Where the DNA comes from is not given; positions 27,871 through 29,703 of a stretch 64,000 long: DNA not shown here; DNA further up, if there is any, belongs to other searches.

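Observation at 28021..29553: A GT-C-like polytopic membrane protein inserted between ftsI and murE in the dcw cluster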

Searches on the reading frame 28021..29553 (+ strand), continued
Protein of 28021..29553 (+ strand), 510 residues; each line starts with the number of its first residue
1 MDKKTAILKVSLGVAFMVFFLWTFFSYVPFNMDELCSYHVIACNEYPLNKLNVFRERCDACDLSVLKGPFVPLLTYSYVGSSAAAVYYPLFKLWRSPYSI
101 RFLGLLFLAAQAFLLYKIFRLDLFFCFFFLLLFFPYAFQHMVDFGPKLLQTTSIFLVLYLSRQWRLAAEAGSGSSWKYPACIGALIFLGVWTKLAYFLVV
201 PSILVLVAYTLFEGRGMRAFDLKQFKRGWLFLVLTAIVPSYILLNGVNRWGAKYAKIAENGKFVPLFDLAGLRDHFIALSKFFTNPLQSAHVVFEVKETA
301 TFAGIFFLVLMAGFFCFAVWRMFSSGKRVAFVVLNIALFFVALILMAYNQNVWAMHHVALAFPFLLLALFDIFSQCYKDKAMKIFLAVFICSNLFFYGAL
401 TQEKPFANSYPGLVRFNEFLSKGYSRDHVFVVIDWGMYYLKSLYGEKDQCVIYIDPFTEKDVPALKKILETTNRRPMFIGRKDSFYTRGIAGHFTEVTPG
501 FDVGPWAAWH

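Call 63: find_homologous_proteins(query=L006:7582-9066:+, max_evalue=1e-10)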
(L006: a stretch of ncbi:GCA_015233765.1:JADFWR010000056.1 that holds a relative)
Query L006:7582-9066:+ (494 aa): 177 proteins with E <= 1e-10 among 8000 candidates; the best 120 are listed.
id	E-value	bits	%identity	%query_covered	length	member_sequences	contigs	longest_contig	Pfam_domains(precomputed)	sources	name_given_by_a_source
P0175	0.0e+0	1110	100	100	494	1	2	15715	PF13231.13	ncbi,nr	ncbi:MAG: glycosyltransferase family 39 protein [Candidatus Omnitrophica bacterium]|nr:glycosyltrans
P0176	7.4e-179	614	58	98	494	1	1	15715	PF13231.13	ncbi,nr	ncbi:MAG: glycosyltransferase family 39 protein [Candidatus Omnitrophica bacterium]|nr:glycosyltrans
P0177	1.7e-144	501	48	94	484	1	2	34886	PF13231.13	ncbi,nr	ncbi:MAG: glycosyltransferase family 39 protein [Candidatus Omnitrophica bacterium]|nr:glycosyltrans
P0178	1.1e-141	491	50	97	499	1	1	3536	PF13231.13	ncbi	-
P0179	2.2e-139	484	46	98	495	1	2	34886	PF13231.13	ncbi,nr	ncbi:MAG: glycosyltransferase family 39 protein [Candidatus Omnitrophica bacterium]|nr:glycosyltrans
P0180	1.0e-136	475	48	98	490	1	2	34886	PF13231.13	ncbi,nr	ncbi:MAG: glycosyltransferase family 39 protein [Candidatus Omnitrophica bacterium]|nr:glycosyltrans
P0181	4.8e-125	437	44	96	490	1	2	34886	PF13231.13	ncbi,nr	ncbi:MAG: glycosyltransferase family 39 protein [Candidatus Omnitrophica bacterium]|nr:glycosyltrans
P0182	2.3e-117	411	43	94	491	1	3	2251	PF13231.13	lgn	-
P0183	5.1e-117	410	41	93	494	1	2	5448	PF13231.13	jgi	-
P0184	5.0e-111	390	40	97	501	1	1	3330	PF13231.13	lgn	-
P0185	1.6e-110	389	39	97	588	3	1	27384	PF13231.13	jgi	jgi:mannosyltransferase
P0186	2.6e-106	375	41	93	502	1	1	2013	PF13231.13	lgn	-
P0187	6.8e-106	373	41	95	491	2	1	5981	PF13231.13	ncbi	ncbi:MAG: glycosyltransferase family 39 protein [Anaerolineales bacterium]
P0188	8.1e-106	373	40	97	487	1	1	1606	PF13231.13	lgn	-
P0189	8.1e-106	373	41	97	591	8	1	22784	PF13231.13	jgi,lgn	-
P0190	8.8e-105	370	39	95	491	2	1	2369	PF13231.13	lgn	-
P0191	1.3e-104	369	41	97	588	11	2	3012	PF13231.13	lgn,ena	-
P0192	1.9e-104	369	39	93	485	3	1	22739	PF13231.13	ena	-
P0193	7.1e-103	363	38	93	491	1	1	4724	PF13231.13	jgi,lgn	jgi:4-amino-4-deoxy-L-arabinose transferase-like glycosyltransferase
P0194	1.2e-102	363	38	96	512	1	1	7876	PF13231.13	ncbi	-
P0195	1.4e-100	356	37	97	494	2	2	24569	PF13231.13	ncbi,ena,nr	ncbi:MAG: glycosyltransferase family 39 protein [Desulfobacteraceae bacterium]|nr:glycosyltransferas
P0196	1.9e-100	355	38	93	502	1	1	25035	PF13231.13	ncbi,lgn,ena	-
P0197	9.5e-100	353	40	93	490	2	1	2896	PF13231.13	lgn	-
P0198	5.5e-99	351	38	95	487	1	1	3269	PF13231.13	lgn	-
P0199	7.8e-99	350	38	94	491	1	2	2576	PF13231.13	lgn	-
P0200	2.7e-98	348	39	97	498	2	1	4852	PF13231.13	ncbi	-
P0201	3.0e-98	348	39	93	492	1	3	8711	PF13231.13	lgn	-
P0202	5.3e-98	347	39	97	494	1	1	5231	PF13231.13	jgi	jgi:4-amino-4-deoxy-L-arabinose transferase-like glycosyltransferase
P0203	1.9e-97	345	38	94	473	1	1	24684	PF13231.13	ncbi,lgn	-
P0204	2.8e-96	342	38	97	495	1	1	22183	PF13231.13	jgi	jgi:mannosyltransferase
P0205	1.4e-94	336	46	73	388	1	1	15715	PF13231.13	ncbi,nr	ncbi:MAG: glycosyltransferase family 39 protein [Candidatus Omnitrophica bacterium]|nr:glycosyltrans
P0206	1.7e-93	332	38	95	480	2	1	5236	PF13231.13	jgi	jgi:mannosyltransferase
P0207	5.2e-93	331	39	95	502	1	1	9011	PF13231.13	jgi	jgi:mannosyltransferase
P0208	1.1e-92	330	40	96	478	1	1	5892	PF13231.13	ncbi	-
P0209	1.8e-92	329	39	93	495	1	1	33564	PF13231.13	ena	-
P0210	2.5e-92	329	36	93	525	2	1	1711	PF13231.13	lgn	-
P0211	2.9e-92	328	37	98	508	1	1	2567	PF13231.13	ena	-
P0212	3.5e-91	325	37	95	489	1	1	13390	PF13231.13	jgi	jgi:uncharacterized membrane protein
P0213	3.5e-91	325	37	93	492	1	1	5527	PF13231.13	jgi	jgi:mannosyltransferase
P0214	5.6e-91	324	35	95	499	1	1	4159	PF13231.13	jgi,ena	-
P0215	6.1e-91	324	37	95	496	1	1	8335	PF02366.25,PF13231.13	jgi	jgi:mannosyltransferase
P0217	1.2e-90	323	37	94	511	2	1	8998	PF13231.13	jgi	-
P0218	1.3e-90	323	38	95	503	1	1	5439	PF13231.13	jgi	jgi:uncharacterized membrane protein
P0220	6.5e-89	317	37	99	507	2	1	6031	PF13231.13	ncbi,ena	-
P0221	6.5e-89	317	43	79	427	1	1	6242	PF13231.13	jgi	-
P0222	8.7e-89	317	37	97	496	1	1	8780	PF13231.13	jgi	jgi:mannosyltransferase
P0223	1.3e-88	316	39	95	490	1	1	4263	PF13231.13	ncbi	-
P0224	1.6e-88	316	36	94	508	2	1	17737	PF13231.13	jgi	jgi:4-amino-4-deoxy-L-arabinose transferase-like glycosyltransferase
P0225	2.7e-88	315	36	97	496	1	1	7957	PF13231.13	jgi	jgi:mannosyltransferase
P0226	3.4e-88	315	38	97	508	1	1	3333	PF13231.13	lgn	-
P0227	7.1e-88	314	37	94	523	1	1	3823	PF13231.13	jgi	-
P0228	1.2e-86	310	37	96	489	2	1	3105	PF13231.13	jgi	jgi:mannosyltransferase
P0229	1.2e-86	310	38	94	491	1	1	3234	PF13231.13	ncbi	-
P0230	1.3e-86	310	39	93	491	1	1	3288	PF13231.13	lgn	-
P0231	1.5e-86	310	36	97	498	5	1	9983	PF13231.13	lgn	-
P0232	1.5e-86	310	38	93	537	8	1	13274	PF13231.13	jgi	jgi:mannosyltransferase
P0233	2.0e-86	309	36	94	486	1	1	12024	PF13231.13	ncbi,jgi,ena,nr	ncbi:MAG TPA: glycosyltransferase family 39 protein [Ignavibacteriaceae bacterium]|nr:glycosyltransf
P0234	1.0e-84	303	38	95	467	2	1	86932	PF13231.13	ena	-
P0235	2.7e-84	302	36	98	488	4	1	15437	PF13231.13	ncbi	-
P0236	3.5e-84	302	39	86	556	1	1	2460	PF13231.13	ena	-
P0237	2.0e-83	299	38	93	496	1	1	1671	PF13231.13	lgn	-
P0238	7.6e-83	297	37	93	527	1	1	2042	PF13231.13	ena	-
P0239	9.4e-83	297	35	96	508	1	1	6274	PF13231.13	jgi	jgi:uncharacterized membrane protein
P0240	1.0e-81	294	34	94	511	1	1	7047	PF13231.13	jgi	jgi:uncharacterized membrane protein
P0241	1.5e-81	293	33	95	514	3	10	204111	PF13231.13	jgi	-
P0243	3.8e-81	292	34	93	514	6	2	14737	PF13231.13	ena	-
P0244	7.2e-81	291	35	93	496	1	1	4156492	PF13231.13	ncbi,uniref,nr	ncbi:hypothetical protein GBA65_03195 [Rubrobacter marinus]|uniref:Glycosyltransferase RgtA/B/C/D-li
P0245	2.0e-80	289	36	95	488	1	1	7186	PF13231.13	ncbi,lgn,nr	ncbi:MAG: hypothetical protein E4G99_04330 [Anaerolineales bacterium]|nr:MAG: hypothetical protein E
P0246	3.6e-80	288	36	95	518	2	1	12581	PF13231.13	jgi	jgi:uncharacterized membrane protein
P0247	4.1e-80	288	34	97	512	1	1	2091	PF13231.13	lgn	-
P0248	5.1e-80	288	34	95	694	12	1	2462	PF17829.8,PF13231.13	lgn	-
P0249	6.6e-80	288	37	93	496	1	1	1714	PF13231.13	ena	-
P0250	1.0e-79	287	35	97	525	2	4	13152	PF13231.13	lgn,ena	-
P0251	8.4e-79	284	36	94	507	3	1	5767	PF13231.13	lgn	-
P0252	9.2e-79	284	37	93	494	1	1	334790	PF13231.13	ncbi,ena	-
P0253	4.0e-78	282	34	96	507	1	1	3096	PF13231.13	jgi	jgi:uncharacterized membrane protein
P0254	4.8e-78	281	36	93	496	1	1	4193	PF13231.13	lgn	-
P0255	1.4e-77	280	33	93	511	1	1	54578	PF13231.13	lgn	-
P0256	1.5e-77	280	40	78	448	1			PF13231.13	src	-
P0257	2.2e-77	279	35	96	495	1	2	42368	PF13231.13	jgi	jgi:mannosyltransferase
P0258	5.0e-77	278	34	96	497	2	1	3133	PF13231.13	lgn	-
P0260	2.7e-76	276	35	97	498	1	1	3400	PF13231.13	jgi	jgi:uncharacterized membrane protein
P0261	3.6e-76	275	34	95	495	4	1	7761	PF13231.13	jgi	jgi:mannosyltransferase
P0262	6.9e-75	271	40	81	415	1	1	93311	PF13231.13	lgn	-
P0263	1.8e-74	270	38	94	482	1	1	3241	PF13231.13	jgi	-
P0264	3.2e-74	269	32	95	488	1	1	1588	PF13231.13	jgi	jgi:4-amino-4-deoxy-L-arabinose transferase-like glycosyltransferase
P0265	2.4e-73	266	34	95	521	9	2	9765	PF13231.13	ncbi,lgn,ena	-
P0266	7.8e-72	261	35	95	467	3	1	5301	PF13231.13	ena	-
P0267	1.3e-71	260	33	93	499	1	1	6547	PF13231.13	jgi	jgi:mannosyltransferase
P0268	4.8e-71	258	32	93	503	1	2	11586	PF13231.13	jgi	jgi:mannosyltransferase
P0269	6.3e-70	255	40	78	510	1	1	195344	PF02366.25,PF13231.13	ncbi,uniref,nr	ncbi:glycosyltransferase family 39 protein [Rubrobacter calidifluminis]|uniref:glycosyltransferase f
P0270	7.2e-70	254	33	97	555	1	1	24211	PF02516.21,PF13231.13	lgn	-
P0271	9.4e-70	254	33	93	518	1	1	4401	PF13231.13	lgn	-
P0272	1.1e-69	254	33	95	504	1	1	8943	PF13231.13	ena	-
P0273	4.3e-69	252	34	94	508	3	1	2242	PF13231.13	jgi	jgi:uncharacterized membrane protein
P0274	6.0e-69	251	34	98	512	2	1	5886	PF02366.25,PF13231.13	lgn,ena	-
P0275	1.8e-68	250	34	96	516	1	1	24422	PF13231.13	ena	-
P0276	4.5e-68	249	32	93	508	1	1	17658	PF13231.13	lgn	-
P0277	5.4e-68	248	32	86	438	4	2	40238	PF13231.13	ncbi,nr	ncbi:MAG: glycosyltransferase family 39 protein [Candidatus Undinarchaeales archaeon]|nr:glycosyltra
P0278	1.8e-66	243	33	96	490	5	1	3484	PF13231.13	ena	-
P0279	3.2e-63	233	31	96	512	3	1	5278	PF13231.13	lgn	-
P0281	8.0e-63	231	31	95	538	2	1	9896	PF13231.13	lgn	-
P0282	9.8e-63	231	32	94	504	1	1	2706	PF13231.13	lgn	-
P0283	1.4e-62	230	32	95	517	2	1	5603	PF13231.13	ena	-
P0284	1.7e-62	230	31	81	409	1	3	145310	PF13231.13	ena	-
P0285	4.9e-62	229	32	93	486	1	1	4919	PF13231.13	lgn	-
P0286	1.2e-61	227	31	93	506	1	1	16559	PF13231.13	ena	-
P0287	4.1e-61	226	32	93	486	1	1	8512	PF13231.13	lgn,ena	-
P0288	5.3e-60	222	31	93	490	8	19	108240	PF13231.13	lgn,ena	-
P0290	2.7e-53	200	31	92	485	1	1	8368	PF13231.13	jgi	jgi:uncharacterized membrane protein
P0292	1.2e-44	171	29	93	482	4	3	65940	PF13231.13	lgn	-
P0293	1.7e-44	171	29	93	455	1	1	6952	PF13231.13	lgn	-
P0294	4.3e-39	153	30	84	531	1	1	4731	PF13231.13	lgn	-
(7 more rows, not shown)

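Call 69: search_protein_families(library=pfam, proteins=[L016:58-786:+, L016:788-1186:+, L016:2960-4471:+, L017:5880-6539:-, L018:5141-6892:+, L018:8496-9203:+, L018:9213-10088:+, L019:4062-4982:+, L019:4979-6046:+, L019:8154-9974:+], max_evalue=0.0001)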
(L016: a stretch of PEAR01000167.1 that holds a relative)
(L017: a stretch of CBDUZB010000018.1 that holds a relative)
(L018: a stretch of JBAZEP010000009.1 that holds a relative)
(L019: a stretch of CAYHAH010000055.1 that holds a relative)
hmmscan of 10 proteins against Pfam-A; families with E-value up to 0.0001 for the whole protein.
L016:58-786:+ (242 aa): 1 family
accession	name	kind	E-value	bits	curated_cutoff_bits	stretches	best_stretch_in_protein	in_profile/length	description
PF16861.10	Carbam_trans_C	-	3.6e-69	232.1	27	1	35-223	1-170/170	Carbamoyltransferase C-terminus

L016:788-1186:+ (132 aa): 1 family
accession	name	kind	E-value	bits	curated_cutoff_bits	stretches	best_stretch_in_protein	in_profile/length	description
PF19588.4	SxtJ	-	4e-06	27.9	24.4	1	26-103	24-98/99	Saxitoxin biosynthesis operon protein SxtJ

L016:2960-4471:+ (503 aa): 1 family
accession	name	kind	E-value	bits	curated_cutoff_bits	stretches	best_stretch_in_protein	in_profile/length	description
PF13231.12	PMT_2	-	5.7e-12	46.6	26.1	1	81-238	8-159/160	Dolichyl-phosphate-mannose-protein mannosyltransferase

L017:5880-6539:- (219 aa): 1 family
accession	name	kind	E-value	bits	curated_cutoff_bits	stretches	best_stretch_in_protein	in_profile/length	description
PF03734.19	YkuD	-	2.9e-26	93.2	23.4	1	66-217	2-146/146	L,D-transpeptidase catalytic domain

L018:5141-6892:+ (583 aa): 1 family
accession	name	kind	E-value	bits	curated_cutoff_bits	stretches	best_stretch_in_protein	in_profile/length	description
PF13231.12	PMT_2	-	2.1e-13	51.2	26.1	1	109-251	18-158/160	Dolichyl-phosphate-mannose-protein mannosyltransferase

L018:8496-9203:+ (235 aa): 2 families
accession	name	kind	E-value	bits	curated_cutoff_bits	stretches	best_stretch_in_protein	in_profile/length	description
PF00535.33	Glycos_transf_2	-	5.1e-35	121.3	23.3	1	4-135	1-129/168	Glycosyl transferase family 2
PF10111.15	Glyco_tranf_2_2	-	1.5e-13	51.3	27.3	1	4-107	1-104/276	Glycosyltransferase like family 2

L018:9213-10088:+ (291 aa): 4 families
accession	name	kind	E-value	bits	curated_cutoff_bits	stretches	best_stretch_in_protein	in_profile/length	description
PF00535.33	Glycos_transf_2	-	9.3e-27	94.4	23.3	1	3-173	1-167/168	Glycosyl transferase family 2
PF13641.12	Glyco_tranf_2_3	-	1.7e-15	58.1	27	1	2-217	3-214/230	Glycosyltransferase like family 2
PF13632.12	Glyco_trans_2_3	-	8.6e-11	42.5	27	1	80-213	1-122/198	Glycosyl transferase family group 2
PF10111.15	Glyco_tranf_2_2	-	4.7e-07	30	27.3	1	3-214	1-216/276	Glycosyltransferase like family 2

L019:4062-4982:+ (306 aa): 2 families
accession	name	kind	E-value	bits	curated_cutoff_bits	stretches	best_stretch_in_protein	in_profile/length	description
PF04332.21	DUF475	-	3.1e-48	165.5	27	1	22-303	1-291/293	Protein of unknown function (DUF475)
PF03741.22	TerC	-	9.8e-19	68.2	27.8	2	131-272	34-177/178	Integral membrane protein TerC family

L019:4979-6046:+ (355 aa): 1 family
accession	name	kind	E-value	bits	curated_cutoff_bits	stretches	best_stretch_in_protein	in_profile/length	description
PF01594.21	AI-2E_transport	-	8.2e-49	167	34.3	1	26-351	4-326/327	AI-2E family transporter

L019:8154-9974:+ (606 aa): 7 families
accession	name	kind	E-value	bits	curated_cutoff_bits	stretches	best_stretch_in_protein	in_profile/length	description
PF00005.33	ABC_tran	-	1.6e-55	187.9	25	2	17-148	1-137/137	ABC transporter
PF12848.13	ABC_tran_Xtn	-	4.1e-14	52.8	25.9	1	188-261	2-75/85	ABC transporter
PF13304.12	AAA_21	-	1.1e-13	52.4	27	0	31-47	3-19/304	AAA domain, putative AbiEii toxin, Type IV TA system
PF02463.25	SMC_N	-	6.1e-09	36.1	40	0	394-472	135-213/220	RecF/RecN/SMC N terminal domain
PF25199.1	nSTAND_NTPase5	-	3.2e-07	30.7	34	0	287-334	13-66/145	Novel STAND NTPase 5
PF13555.12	AAA_29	-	2.2e-06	27.7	27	0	304-326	17-39/61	P-loop containing region of AAA domain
PF13401.12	AAA_22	-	3.2e-05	24.7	27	0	32-145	10-92/130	AAA domain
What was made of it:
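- One homolog (L017) sits beside an L,D-transpeptidase (call 69).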
